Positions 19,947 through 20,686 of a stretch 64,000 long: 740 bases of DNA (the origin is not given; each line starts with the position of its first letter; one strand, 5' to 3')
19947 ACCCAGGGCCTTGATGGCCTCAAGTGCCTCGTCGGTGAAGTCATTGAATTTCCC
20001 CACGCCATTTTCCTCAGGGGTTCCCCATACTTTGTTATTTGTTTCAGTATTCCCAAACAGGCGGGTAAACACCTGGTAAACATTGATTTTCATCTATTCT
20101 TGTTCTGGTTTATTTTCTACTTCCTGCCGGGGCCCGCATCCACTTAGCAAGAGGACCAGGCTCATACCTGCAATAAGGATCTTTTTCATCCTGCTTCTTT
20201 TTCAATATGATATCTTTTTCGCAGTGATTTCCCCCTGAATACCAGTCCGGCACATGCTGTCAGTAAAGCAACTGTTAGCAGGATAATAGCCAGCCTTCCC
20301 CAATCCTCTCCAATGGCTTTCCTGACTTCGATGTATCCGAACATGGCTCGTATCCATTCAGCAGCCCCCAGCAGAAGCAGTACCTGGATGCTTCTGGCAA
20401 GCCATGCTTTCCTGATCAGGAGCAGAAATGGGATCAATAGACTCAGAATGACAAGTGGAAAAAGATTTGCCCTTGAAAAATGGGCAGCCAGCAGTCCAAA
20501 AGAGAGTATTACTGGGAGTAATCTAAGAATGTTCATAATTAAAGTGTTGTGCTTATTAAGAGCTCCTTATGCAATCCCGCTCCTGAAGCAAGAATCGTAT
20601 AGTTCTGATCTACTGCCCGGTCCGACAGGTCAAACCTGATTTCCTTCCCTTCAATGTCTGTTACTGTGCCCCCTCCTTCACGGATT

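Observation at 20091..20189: In-frame TAG separates a perfect lipoprotein signal peptide from the GH13 alpha-amylase-family gene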

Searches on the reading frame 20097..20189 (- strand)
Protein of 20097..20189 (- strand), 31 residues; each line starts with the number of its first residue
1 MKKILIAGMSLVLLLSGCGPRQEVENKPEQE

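Call 8: search_protein_families(library=pfam, proteins=[window:20097-20189:-])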
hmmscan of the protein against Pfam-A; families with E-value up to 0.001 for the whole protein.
window:20097-20189:- (31 aa): 0 families

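Call 9: search_protein_families(library=ncbifam, proteins=[window:20097-20189:-])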
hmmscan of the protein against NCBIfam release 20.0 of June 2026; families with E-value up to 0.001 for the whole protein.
window:20097-20189:- (31 aa): 4 families
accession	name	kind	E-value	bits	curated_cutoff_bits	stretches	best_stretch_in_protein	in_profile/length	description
NF047408.1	SA0632_fam_LP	equivalog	4.5e-05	23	70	1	1-24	1-24/68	SA0632 family lipoprotein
NF058647.1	lipo_LytA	equivalog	7.7e-05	22.9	110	1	1-28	1-28/107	acidic lipoprotein LytA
NF041428.1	TrsH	subfamily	0.0006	19.9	150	1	1-29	1-29/149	TrsH/TraH family protein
NF041193.1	lipo_SP0191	subfamily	0.00097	19.2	75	1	1-27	1-27/190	SP0191 family lipoprotein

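Call 70: list_cluster_members(proteins=[window:20097-20189:-, window:18324-20093:-, window:20189-20536:-, window:16783-18324:-, window:20542-21342:-])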
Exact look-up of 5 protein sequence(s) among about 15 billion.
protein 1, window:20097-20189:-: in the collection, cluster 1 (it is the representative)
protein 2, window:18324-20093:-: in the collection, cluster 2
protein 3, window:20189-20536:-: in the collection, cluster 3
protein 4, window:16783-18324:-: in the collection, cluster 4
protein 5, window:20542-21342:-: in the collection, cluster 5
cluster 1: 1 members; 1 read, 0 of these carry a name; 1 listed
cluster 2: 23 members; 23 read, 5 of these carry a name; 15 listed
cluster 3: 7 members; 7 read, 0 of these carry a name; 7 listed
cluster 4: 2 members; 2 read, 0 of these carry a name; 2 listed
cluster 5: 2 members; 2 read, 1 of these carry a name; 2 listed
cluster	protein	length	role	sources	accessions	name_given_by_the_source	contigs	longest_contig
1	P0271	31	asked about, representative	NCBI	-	-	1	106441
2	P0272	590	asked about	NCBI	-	-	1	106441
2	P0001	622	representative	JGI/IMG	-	-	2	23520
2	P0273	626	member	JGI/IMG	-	glycosidase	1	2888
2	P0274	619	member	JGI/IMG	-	glycosidase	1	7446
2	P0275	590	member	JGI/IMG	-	glycosidase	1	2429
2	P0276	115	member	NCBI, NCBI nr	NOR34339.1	MAG: alpha-amylase, partial [Bacteroidales bacterium] | alpha-amylase [Bacteroidales bacterium]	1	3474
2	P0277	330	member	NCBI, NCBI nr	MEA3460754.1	MAG: alpha-amylase family glycosyl hydrolase, partial [Bacteroidota bacterium] | alpha-amylase family glycosyl hydrolase [Bacteroidota bacterium]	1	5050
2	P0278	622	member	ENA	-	-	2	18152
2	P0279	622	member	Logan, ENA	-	-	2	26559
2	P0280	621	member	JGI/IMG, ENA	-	-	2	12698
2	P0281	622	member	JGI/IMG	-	-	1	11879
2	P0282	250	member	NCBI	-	-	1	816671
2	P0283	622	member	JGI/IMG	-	-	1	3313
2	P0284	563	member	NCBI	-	-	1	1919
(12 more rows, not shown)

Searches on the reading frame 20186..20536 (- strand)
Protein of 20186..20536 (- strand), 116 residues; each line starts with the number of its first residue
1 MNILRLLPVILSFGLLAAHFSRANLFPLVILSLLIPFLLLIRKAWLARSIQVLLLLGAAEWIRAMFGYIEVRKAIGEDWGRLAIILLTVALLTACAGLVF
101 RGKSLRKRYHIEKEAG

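Call 8: search_protein_families(library=pfam, proteins=[window:20189-20536:-])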
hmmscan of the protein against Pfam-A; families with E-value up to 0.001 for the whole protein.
window:20189-20536:- (116 aa): 0 families

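Call 9: search_protein_families(library=ncbifam, proteins=[window:20189-20536:-])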
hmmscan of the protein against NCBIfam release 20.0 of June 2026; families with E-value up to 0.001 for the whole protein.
window:20189-20536:- (116 aa): 0 families

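Call 69: find_encoding_contigs(protein=window:20186-20536:-, flank=1500, max_places=10)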
Protein window:20186-20536:- (116 aa): 7 contigs read that carry it; 7 places shown.
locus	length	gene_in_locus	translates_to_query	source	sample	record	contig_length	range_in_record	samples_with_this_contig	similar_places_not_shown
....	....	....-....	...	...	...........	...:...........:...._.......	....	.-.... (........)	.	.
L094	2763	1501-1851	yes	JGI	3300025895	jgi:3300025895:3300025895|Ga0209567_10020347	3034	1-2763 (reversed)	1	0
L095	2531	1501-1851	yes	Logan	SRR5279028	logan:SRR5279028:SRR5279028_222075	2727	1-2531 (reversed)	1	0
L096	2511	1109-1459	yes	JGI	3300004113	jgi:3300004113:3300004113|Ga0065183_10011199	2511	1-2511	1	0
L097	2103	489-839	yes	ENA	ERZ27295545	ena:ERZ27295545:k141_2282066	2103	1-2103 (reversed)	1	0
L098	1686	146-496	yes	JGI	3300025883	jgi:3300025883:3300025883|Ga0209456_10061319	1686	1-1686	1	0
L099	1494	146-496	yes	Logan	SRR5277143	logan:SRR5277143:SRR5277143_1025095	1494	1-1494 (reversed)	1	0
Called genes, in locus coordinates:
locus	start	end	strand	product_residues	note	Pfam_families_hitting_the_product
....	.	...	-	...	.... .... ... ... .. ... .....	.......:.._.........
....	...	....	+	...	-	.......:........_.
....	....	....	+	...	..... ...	-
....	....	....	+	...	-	?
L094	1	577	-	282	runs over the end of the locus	?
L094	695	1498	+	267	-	PF00459:Inositol_P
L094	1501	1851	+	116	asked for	-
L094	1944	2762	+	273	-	?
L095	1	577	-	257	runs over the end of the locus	?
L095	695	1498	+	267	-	PF00459:Inositol_P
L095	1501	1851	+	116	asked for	-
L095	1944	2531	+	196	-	?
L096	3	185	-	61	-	?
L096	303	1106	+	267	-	PF00459:Inositol_P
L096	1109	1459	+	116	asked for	-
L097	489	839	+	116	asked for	-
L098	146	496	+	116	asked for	-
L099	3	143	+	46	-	?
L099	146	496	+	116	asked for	-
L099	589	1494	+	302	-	?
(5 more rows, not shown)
